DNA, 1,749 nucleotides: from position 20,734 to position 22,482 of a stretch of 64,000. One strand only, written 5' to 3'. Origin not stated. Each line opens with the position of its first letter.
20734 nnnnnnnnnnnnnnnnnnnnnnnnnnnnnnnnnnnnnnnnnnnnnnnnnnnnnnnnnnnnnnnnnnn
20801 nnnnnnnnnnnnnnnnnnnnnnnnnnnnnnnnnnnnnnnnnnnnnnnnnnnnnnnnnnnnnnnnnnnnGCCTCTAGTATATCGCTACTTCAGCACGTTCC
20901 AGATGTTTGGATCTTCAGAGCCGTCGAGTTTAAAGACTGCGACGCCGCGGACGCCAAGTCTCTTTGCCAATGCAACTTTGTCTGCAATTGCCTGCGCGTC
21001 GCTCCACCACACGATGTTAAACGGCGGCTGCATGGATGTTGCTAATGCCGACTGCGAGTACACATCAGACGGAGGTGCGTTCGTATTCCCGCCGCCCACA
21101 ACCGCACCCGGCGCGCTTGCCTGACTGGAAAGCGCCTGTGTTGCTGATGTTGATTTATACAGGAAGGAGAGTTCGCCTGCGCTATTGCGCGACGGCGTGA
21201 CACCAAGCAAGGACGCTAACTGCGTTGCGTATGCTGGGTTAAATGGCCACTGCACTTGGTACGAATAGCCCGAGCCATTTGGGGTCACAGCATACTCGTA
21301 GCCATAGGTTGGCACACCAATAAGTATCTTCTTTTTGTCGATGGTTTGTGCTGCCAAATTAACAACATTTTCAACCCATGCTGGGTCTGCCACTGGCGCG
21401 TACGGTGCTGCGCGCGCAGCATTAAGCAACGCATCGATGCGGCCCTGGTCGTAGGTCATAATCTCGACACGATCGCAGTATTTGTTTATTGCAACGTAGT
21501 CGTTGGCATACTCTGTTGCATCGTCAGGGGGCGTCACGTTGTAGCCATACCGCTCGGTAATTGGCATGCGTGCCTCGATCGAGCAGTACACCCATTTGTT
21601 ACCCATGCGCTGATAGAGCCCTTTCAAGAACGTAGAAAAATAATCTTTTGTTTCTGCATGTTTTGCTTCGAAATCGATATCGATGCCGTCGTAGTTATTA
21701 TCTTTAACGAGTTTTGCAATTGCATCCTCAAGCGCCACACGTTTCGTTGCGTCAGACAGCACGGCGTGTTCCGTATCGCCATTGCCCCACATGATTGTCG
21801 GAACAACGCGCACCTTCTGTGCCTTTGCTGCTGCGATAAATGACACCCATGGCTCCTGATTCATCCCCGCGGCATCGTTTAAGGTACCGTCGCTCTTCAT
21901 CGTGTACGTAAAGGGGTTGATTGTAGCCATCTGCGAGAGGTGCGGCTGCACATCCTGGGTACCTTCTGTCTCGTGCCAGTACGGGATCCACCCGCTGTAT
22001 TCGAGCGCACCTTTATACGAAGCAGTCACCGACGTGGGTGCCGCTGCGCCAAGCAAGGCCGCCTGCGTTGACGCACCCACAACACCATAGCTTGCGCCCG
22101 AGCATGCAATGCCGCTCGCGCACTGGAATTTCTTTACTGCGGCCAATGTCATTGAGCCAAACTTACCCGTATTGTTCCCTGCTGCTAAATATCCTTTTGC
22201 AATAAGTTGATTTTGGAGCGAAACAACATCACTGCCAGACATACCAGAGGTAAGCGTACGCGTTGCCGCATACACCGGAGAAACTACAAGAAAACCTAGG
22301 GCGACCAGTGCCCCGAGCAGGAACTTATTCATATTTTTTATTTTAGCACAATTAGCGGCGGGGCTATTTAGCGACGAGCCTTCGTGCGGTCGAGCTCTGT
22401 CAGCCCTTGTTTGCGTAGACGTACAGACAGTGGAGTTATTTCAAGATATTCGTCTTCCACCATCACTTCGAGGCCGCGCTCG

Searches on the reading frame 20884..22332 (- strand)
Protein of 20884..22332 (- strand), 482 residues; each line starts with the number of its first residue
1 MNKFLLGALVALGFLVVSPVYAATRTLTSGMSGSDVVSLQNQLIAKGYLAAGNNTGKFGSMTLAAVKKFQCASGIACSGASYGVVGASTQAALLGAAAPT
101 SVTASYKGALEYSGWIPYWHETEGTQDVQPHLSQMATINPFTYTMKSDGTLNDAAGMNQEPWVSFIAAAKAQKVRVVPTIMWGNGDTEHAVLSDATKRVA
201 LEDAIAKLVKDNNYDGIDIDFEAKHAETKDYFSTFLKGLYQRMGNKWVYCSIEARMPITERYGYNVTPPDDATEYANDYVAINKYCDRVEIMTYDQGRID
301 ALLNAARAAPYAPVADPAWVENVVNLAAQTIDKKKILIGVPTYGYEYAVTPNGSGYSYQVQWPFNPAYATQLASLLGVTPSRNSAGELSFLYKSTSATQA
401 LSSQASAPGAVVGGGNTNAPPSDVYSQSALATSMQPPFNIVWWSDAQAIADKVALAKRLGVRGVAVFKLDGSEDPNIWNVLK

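Call 36: search_protein_families(library=pfam, proteins=[window:20884-22332:-], max_evalue=0.001)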
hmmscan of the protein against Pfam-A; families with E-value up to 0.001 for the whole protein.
window:20884-22332:- (482 aa): 2 families
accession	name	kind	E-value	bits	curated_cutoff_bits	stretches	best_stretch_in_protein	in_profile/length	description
PF00704.34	Glyco_hydro_18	-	2.4e-24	87.1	29.6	1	116-470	3-315/317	Glycosyl hydrolases family 18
PF01471.23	PG_binding_1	-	2.9e-10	40.6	23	1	32-93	1-57/57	Putative peptidoglycan binding domain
